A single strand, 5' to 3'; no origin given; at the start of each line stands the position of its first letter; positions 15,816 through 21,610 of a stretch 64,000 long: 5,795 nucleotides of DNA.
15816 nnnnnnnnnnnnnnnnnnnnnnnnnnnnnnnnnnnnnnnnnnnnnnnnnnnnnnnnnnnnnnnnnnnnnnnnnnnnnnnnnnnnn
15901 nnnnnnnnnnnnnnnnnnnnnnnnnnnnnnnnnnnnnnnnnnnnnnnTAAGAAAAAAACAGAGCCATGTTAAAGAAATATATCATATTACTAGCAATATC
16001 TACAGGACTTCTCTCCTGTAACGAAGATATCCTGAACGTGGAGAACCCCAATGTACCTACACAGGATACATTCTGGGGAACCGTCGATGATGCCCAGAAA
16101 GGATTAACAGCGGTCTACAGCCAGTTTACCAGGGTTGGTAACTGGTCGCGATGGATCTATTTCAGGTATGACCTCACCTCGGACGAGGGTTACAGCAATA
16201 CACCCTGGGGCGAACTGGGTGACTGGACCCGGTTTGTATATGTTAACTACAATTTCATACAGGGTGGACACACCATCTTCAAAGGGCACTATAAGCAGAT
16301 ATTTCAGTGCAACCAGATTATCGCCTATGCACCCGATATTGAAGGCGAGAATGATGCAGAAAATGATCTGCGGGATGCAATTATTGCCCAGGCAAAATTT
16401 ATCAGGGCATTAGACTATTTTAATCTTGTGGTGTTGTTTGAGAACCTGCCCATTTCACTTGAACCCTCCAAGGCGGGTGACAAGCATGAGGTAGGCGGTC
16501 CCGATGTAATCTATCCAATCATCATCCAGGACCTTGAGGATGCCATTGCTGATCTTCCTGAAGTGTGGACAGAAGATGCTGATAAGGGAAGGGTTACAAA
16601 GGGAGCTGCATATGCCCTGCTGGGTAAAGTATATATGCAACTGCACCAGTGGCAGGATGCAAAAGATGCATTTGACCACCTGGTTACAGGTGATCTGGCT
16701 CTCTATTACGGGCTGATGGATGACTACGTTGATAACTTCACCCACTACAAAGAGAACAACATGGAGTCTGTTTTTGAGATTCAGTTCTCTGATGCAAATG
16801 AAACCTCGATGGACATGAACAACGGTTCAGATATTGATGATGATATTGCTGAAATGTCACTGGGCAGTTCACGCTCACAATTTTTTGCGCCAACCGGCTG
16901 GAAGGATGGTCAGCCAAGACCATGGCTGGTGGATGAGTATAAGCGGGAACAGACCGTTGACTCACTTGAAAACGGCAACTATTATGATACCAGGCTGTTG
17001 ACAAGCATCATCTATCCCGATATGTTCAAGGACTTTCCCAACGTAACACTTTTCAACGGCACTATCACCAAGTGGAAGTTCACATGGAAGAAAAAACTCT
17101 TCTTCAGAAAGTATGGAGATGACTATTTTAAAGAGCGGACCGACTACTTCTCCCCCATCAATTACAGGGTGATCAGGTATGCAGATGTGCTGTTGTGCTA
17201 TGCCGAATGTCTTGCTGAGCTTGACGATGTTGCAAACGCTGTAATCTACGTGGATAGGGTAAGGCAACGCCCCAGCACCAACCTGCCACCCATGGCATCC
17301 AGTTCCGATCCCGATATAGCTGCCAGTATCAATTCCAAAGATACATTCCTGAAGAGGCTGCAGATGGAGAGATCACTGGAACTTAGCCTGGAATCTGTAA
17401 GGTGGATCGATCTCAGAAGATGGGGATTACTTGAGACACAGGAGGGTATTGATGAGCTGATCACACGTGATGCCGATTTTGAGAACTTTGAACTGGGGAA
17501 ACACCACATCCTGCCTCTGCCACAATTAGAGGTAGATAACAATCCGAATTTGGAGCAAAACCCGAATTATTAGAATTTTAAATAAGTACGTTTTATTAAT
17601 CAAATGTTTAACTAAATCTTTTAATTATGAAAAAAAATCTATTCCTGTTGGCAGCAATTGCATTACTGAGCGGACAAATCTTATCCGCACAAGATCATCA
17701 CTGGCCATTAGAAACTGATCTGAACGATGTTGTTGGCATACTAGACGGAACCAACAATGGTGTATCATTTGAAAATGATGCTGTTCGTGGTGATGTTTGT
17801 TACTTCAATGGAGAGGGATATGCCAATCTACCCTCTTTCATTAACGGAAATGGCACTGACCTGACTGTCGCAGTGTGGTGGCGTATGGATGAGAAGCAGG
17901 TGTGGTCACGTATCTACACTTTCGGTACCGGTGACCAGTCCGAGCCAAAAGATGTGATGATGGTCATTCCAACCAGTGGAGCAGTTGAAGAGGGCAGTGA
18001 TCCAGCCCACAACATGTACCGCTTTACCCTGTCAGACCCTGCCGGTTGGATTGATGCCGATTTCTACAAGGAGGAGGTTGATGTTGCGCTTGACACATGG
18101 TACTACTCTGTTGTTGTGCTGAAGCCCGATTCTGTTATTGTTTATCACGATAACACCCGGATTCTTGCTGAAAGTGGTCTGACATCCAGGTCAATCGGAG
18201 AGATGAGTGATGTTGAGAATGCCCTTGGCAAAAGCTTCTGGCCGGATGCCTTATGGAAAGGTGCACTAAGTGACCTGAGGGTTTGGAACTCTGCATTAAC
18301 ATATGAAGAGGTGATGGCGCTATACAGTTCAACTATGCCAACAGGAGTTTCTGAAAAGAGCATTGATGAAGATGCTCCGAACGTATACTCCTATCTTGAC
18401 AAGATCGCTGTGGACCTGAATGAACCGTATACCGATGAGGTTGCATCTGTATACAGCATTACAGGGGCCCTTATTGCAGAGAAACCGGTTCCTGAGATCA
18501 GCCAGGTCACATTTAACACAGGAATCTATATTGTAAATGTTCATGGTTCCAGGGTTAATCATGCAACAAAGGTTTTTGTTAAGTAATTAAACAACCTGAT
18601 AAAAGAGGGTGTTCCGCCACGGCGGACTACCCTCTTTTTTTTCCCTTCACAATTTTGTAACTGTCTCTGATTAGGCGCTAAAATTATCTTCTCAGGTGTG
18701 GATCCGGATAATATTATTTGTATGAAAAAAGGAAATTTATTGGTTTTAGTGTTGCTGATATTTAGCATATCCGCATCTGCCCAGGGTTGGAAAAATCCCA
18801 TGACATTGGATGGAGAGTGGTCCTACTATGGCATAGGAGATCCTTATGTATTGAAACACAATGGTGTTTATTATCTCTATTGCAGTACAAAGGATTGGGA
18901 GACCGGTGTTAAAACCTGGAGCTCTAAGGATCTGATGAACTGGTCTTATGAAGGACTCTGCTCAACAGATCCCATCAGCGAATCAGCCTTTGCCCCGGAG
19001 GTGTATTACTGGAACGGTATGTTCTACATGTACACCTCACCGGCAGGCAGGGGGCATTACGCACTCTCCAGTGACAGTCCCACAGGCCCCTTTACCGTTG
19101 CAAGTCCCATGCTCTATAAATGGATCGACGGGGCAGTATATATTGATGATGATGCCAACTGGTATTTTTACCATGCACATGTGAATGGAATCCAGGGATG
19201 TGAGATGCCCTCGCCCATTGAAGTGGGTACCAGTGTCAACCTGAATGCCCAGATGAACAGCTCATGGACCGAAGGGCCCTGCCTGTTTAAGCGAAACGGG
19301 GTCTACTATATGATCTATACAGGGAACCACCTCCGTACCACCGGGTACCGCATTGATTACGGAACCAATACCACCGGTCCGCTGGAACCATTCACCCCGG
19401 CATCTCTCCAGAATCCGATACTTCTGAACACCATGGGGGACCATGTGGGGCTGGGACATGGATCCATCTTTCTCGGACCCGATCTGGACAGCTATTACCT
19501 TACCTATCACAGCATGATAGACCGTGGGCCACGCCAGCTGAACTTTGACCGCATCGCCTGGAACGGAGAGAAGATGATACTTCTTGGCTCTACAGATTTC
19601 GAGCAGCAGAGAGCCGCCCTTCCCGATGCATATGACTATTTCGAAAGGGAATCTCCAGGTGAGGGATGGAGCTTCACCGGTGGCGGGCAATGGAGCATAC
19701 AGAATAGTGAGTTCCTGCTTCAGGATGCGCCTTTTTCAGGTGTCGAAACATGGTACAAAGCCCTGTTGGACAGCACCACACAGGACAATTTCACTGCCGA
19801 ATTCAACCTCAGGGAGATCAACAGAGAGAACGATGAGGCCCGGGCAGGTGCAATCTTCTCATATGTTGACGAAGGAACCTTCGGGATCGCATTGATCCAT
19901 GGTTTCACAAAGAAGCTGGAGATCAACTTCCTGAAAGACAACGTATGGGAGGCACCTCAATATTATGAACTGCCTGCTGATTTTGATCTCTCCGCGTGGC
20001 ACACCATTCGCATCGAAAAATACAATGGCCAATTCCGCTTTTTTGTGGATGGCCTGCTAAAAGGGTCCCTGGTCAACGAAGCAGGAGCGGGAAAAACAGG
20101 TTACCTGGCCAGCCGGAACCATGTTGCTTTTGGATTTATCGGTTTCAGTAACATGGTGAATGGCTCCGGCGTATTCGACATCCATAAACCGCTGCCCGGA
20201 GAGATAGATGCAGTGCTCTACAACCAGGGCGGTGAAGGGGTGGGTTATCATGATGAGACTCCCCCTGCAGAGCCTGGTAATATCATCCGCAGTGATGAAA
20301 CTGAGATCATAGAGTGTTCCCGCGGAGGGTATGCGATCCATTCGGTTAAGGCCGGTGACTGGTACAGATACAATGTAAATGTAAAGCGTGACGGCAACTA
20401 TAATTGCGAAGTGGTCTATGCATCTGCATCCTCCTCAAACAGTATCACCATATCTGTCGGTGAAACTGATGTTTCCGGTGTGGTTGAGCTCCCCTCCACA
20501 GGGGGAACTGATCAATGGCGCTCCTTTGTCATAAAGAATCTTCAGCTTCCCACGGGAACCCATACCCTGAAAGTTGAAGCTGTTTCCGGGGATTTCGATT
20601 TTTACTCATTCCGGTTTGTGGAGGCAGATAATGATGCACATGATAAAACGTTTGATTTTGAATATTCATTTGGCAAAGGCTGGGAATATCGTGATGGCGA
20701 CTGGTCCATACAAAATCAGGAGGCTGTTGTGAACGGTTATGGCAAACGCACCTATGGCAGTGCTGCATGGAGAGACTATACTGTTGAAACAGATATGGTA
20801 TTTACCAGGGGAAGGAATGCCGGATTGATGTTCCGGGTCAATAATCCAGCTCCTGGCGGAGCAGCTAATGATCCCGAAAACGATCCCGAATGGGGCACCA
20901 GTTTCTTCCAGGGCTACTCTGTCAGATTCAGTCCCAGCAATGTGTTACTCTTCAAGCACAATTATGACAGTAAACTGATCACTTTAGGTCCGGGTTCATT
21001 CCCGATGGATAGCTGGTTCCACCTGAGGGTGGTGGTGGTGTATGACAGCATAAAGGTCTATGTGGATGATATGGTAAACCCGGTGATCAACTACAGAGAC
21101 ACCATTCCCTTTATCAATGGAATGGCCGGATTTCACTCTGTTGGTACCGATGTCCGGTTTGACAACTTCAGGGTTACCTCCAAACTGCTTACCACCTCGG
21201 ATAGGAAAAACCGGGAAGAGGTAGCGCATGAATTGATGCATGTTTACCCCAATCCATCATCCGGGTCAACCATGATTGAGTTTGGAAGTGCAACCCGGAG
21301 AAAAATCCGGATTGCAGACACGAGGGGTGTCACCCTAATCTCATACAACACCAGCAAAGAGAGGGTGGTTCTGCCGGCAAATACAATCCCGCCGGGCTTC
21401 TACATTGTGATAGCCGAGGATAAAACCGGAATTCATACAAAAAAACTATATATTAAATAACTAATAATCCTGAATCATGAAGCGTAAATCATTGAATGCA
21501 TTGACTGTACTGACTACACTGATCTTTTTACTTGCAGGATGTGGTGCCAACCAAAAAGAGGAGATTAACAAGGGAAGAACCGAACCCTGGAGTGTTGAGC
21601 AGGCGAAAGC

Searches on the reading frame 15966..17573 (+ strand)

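Call 5: search_protein_families(library=pfam, proteins=[window:15966-17573:+], max_evalue=0.00001)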
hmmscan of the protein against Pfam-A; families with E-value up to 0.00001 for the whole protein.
window:15966-17573:+ (535 aa): 2 families
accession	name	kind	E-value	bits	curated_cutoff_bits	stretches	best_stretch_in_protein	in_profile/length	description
PF07980.17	SusD_RagB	-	1.3e-33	117.4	23.1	1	267-535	2-297/297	SusD family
PF14322.12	SusD-like_3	-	1.2e-18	68.5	27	1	44-224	19-191/191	Starch-binding associating with outer membrane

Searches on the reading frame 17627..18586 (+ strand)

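Call 5: search_protein_families(library=pfam, proteins=[window:17627-18586:+], max_evalue=0.00001)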
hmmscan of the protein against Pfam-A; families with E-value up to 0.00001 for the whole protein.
window:17627-18586:+ (319 aa): 1 family
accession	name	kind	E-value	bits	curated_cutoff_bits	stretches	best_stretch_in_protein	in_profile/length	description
PF13385.13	Laminin_G_3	-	1.6e-15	58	27.6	1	61-229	2-150/151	Concanavalin A-like lectin/glucanases superfamily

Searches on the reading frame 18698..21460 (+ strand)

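Call 5: search_protein_families(library=pfam, proteins=[window:18698-21460:+], max_evalue=0.00001)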
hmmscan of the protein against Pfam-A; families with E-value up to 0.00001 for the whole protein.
window:18698-21460:+ (920 aa): 6 families
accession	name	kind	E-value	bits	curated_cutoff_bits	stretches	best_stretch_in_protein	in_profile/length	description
PF04616.20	Glyco_hydro_43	-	4.3e-34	118.6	32.2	1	48-289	12-283/288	Glycosyl hydrolases family 43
PF03422.21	CBM_6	-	8.1e-18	65.4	28.9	1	534-641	10-124/125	Carbohydrate binding module (family 6)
PF18099.7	CBM_35_2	-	3.1e-12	47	23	1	542-636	14-108/112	Carbohydrate binding module (family 35)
PF06439.18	3keto-disac_hyd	-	3.7e-11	43.8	26.8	1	660-826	12-186/187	3-keto-disaccharide hydrolase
PF18962.6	Por_Secre_tail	-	1.8e-07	31.8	27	1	849-919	1-75/75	Secretion system C-terminal sorting domain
PF13385.13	Laminin_G_3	-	5e-06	27.2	27.6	0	726-799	27-107/151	Concanavalin A-like lectin/glucanases superfamily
